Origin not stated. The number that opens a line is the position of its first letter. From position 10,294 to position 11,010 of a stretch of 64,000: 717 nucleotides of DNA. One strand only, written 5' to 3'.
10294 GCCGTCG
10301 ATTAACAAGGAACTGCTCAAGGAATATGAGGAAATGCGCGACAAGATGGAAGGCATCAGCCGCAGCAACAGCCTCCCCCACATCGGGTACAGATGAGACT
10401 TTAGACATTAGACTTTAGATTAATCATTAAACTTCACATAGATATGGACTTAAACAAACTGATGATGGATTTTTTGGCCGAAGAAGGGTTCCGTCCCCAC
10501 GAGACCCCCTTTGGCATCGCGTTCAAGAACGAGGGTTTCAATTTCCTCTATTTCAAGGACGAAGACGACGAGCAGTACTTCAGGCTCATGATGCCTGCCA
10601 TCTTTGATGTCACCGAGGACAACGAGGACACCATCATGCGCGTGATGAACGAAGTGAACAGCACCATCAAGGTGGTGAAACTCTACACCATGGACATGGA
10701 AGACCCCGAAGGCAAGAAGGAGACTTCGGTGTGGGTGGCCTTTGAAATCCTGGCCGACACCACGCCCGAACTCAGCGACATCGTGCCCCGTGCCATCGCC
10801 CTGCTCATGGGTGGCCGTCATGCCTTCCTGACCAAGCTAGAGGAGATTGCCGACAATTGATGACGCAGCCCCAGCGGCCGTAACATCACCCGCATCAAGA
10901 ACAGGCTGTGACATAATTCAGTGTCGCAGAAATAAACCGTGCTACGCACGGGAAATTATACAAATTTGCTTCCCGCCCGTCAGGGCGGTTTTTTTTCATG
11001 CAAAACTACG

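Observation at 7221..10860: Hanks-kinase/classical AAA+ fusion translationally coupled to a DoxX/MauE-type membrane protein and followed by a YbjN-like gene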

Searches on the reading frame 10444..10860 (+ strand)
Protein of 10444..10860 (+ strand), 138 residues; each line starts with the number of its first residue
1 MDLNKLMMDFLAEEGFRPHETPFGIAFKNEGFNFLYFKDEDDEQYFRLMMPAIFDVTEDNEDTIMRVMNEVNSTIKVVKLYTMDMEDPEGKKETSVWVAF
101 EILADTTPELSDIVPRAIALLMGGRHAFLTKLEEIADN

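Call 3: search_protein_families(library=pfam, proteins=[window:10444-10860:+], max_evalue=0.01)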
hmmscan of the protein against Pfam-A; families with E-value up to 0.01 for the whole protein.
window:10444-10860:+ (138 aa): 0 families

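Call 4: search_protein_families(library=ncbifam, proteins=[window:10444-10860:+], max_evalue=0.01)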
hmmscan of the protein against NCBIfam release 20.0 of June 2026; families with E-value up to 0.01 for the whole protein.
window:10444-10860:+ (138 aa): 0 families

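Call 5: search_protein_families(library=padloc, proteins=[window:10444-10860:+], max_evalue=0.01)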
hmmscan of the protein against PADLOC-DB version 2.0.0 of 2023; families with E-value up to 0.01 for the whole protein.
window:10444-10860:+ (138 aa): 0 families

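Call 7: search_solved_structures(query=window:10444-10857:+, max_evalue=10)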
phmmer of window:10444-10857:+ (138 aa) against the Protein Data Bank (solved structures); distinct sequences matched with E-value up to 10: 5.
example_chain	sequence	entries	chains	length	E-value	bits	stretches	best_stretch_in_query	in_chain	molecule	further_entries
4ow4_A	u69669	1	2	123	0.0048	20.3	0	30-68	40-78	Beta-terfoil designed by folding nucleus symmetric expansion (""Phifoil"")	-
3o4b_A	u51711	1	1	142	0.51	13.8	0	27-66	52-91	de novo designed beta-trefoil architecture with symmetric primary structure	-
3p6j_A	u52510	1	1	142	0.89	13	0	19-66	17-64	de novo designed beta-trefoil architecture with symmetric primary structure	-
3snv_A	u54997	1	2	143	0.91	13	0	25-66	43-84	Symfoil-4T/Permutation #1 synthetic protein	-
3p6i_A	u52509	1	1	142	1.9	11.9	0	25-66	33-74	de novo designed beta-trefoil architecture with symmetric primary structure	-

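Call 8: search_protein_families(library=pfam, proteins=[window:10444-10857:+], max_evalue=10)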
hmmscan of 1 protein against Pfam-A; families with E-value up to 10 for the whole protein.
window:10444-10857:+ (138 aa): 0 families

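Call 14: find_homologous_proteins(query=window:10444-10857:+, max_evalue=0.001)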
Query window:10444-10857:+ (138 aa): 438 proteins with E <= 0.001 among 447 candidates; the best 120 are listed.
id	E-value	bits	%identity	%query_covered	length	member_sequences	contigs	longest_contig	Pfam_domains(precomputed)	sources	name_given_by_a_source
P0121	8.1e-82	290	95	100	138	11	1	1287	-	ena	-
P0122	2.3e-77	275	90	100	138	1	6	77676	-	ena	-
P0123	4.2e-77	275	91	100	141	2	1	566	-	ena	-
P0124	1.0e-76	273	92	100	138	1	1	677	-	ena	-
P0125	5.9e-76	271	89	100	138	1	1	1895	-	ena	-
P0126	6.4e-76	271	90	100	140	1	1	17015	-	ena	-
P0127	1.9e-75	269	88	100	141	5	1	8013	-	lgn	-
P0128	2.4e-74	266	88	100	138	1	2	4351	-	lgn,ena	-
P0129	8.1e-74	264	86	100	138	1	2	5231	-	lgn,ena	-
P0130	1.3e-73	263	85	100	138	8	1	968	-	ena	-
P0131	2.1e-73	263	84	100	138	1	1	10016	-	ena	-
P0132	2.6e-73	262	86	100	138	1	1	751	-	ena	-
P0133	3.6e-73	262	88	100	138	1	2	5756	-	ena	-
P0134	3.9e-73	262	87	99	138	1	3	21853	-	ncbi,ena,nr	ncbi:MAG: hypothetical protein J5503_05655 [Muribaculaceae bacterium]|nr:hypothetical protein [Murib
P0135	5.6e-73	261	86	100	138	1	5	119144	-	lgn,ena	-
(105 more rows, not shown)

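Call 19: search_solved_structures(query=A1, max_evalue=10, show_alignments=2)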
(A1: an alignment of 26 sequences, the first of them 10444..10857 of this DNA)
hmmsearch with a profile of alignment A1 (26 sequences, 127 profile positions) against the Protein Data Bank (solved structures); distinct sequences matched with E-value up to 10: 4.
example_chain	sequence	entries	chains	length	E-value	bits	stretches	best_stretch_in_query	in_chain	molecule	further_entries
7unh_A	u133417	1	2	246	0.0004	23.4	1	83-122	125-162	SP2 designed chlorophyll dimer protein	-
7uni_A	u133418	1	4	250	0.00043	23.3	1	83-122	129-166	SP2-ZnPPaM designed chlorophyll dimer protein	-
8glt_1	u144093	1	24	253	0.39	13.7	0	83-116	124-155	C2-chlorophyll-comp_O32-15_ctermHis, polyalanine model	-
4tt0_A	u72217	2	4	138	1.5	11.8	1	77-121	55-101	Deneddylase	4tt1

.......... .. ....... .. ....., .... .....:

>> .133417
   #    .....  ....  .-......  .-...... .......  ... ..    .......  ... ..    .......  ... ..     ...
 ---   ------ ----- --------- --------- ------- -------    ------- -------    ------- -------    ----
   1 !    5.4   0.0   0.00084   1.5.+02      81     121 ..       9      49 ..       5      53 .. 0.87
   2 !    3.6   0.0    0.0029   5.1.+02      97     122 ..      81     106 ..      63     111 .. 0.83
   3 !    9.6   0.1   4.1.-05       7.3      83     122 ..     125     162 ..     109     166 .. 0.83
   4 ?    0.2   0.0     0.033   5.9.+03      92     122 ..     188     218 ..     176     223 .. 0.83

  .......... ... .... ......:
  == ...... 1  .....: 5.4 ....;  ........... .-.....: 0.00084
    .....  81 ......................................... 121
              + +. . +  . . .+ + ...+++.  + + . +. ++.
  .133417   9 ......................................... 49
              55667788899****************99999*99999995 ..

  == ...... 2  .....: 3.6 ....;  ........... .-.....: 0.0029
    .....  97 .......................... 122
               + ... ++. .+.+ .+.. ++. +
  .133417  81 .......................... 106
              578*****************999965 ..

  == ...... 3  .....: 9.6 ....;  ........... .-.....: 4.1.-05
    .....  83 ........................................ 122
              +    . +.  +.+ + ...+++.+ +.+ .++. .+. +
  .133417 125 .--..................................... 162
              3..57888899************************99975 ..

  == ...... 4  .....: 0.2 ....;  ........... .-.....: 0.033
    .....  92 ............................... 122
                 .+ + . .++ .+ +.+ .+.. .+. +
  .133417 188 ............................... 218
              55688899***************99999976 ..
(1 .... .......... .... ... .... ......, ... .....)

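Call 20: search_protein_families(library=pfam, alignment_id=A1, max_evalue=1)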
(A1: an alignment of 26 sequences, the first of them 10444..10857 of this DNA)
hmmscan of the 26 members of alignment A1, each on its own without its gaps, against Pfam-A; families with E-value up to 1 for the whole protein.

A. member 1, window:10444-10857:+ (138 aa): 0 families

B. families by the number of members that match (of 26 scanned): 17 families
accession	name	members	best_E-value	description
PF10722.14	YbjN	18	2.8e-06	Putative bacterial sensory transduction regulator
PF22551.1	TY-Chap1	15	1.8e-07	T3SS (YopN, CesT) and YbjN peptide-binding chaperone 1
PF23864.1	DUF7222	2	0.029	Domain of unknown function (DUF7222)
PF04634.17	YezG-like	1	0.0015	Immunity protein YezG-like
PF14673.11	DUF4459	1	0.0025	Domain of unknown function (DUF4459)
PF03791.18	KNOX2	1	0.0055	KNOX2 domain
PF08513.17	LisH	1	0.016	LisH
PF13977.11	TetR_C_6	1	0.04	BetI-type transcriptional repressor, C-terminal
PF25069.2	Med14_C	1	0.052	Med14 C-terminal domain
PF08985.17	DP-EP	1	0.062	DP-EP family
PF23816.1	DUF7187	1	0.085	Family of unknown function (DUF7187)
PF23443.1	DUF7126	1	0.092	Family of unknown function (DUF7126)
PF04237.18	YjbR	1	0.15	YjbR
PF13986.11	DUF4224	1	0.15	Domain of unknown function (DUF4224)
PF22639.1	Gp18_dom_I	1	0.19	Tail sheath protein Gp18-like domain I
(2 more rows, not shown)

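Call 43: find_homologous_proteins(query=A1, max_evalue=0.001)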
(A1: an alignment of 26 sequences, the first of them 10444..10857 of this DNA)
Query A1 (26 sequences) (138 aa, profile of the alignment): 740 proteins with E <= 0.001 among 2166 candidates; the best 120 are listed.
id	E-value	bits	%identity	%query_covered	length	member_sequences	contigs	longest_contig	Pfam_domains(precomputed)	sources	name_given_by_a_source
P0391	7.2e-53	196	52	97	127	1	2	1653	-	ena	-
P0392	8.7e-53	195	53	97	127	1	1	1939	-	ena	-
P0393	9.0e-53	195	52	97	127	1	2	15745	-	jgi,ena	-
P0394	9.9e-53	195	52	97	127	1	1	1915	-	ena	-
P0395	1.0e-52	195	52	97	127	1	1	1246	-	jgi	-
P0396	1.7e-52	194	51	97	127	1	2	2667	-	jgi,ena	-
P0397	3.5e-51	190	53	87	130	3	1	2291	-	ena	-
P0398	5.1e-51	190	49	97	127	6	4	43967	-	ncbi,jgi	jgi:hypothetical protein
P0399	6.1e-51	189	83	100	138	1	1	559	-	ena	-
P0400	8.7e-51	189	50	98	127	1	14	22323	-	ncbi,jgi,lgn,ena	-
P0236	9.6e-51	189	83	100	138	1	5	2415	-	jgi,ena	-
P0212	9.7e-51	189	85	99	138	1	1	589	-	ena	-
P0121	9.9e-51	189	95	100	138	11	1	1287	-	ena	-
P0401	1.2e-50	188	55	97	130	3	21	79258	-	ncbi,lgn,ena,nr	ncbi:MAG: hypothetical protein II786_03170 [Muribaculaceae bacterium]|nr:hypothetical protein [Murib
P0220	1.2e-50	188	82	100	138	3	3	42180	-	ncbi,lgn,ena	-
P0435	7.4e-50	186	41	96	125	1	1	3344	PF22551.2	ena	-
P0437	8.0e-50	186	41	96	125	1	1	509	PF22551.2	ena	-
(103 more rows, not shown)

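Call 53: predict_structure(alignment_id=A2)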
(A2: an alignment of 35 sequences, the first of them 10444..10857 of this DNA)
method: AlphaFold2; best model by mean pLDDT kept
length: 138 residues; sequences in the alignment: 35
mean_pLDDT: 91.2   pTM: 0.85
mean pLDDT of the five models: 91.2, 91.0, 90.9, 90.8, 90.8
residues with pLDDT >= 90: 99; 70-90: 37; 50-70: 2; < 50: 0
segments of 3 or more residues with pLDDT < 50: none
pLDDT, mean of each block of 10 residues (from residue 1): 87 96 93 90 87 95 96 93 85 93 83 95 97 88
secondary structure, 60 per line:
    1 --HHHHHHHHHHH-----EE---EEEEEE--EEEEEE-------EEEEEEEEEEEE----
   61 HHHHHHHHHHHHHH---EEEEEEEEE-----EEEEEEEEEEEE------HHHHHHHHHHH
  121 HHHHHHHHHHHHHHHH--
elements in order: H3-13 E24-29 E32-37 E45-56 H61-74 E78-86 E92-103 H110-136

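Call 57: fold_search(model_id=the predicted structure, library=pdb)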
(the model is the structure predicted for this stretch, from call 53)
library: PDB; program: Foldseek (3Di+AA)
matches with E <= 10: 1084; with E <= 0.001: 6
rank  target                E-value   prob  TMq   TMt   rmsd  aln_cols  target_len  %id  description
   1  6vu7_D                1.2e-04  1.00  0.59  0.60   4.8       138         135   13  Crystal structure of YbjN, a putative transcription regulator from E. coli (released 2020-03-11)
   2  6vu7_B                2.7e-04  1.00  0.55  0.54   5.1       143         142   12  Crystal structure of YbjN, a putative transcription regulator from E. coli (released 2020-03-11)
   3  5fr7_A                3.0e-04  1.00  0.58  0.56   4.9       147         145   12  Erwinia amylovora AmyR amylovoran repressor, a member of the YbjN protein family (released 2017-01-18)
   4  5fr7_B                3.6e-04  1.00  0.59  0.56   4.8       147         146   12  Erwinia amylovora AmyR amylovoran repressor, a member of the YbjN protein family (released 2017-01-18)
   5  6vu7_C                8.3e-04  1.00  0.54  0.52   5.0       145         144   13  Crystal structure of YbjN, a putative transcription regulator from E. coli (released 2020-03-11)
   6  5frk_B                9.9e-04  1.00  0.58  0.56   5.0       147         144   11  SeMet crystal structure of Erwinia amylovora AmyR amylovoran repressor, a member of the YbjN protein family (released 2017-02-15)
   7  6vu7_A                1.4e-03  1.00  0.56  0.55   5.0       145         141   14  Crystal structure of YbjN, a putative transcription regulator from E. coli (released 2020-03-11)
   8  3uqh_A                1.2e-02  0.66  0.27  0.24  15.9       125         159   10  Crystal structure of aba receptor pyl10 (apo) (released 2011-12-14)
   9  9uwz_A                1.7e-02  1.00  0.64  0.66   4.8       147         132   11  Crystal structure of the type III secretion chaperone VecA from Vibrio parahaemolyticus (released 2025-06-25)
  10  3e85                  2.0e-02  0.23  0.20  0.18  17.8       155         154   13  Crystal Structure of Pathogenesis-related Protein LlPR-10.2B from yellow lupine in complex with Diphenylurea (released 2009-03-03)
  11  2ab5_B                2.1e-02  0.38  0.20  0.13  12.6       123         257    8  bI3 LAGLIDADG Maturase (released 2005-08-30)
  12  2ab5_A                2.8e-02  0.35  0.20  0.13  12.0       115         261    8  bI3 LAGLIDADG Maturase (released 2005-08-30)
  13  6sta_A                3.4e-02  0.44  0.24  0.22  15.7       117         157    8  Crystal structure of the strawberry pathogenesis-related 10 (PR-10) Fra a 1.02 protein, E46A D48A mutant (released 2019-12-18)
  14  7qb6_A                3.8e-02  0.33  0.24  0.21  17.2       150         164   11  Crystal Structure of Medicago truncatula Nodulin 13 (MtN13) in complex with 3-carboxybenzophenone (released 2022-10-26)
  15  2qim                  3.8e-02  0.25  0.22  0.20  16.1       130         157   14  Crystal Structure of Pathogenesis-related Protein LlPR-10.2B from yellow lupine in complex with Cytokinin (released 2008-04-29)
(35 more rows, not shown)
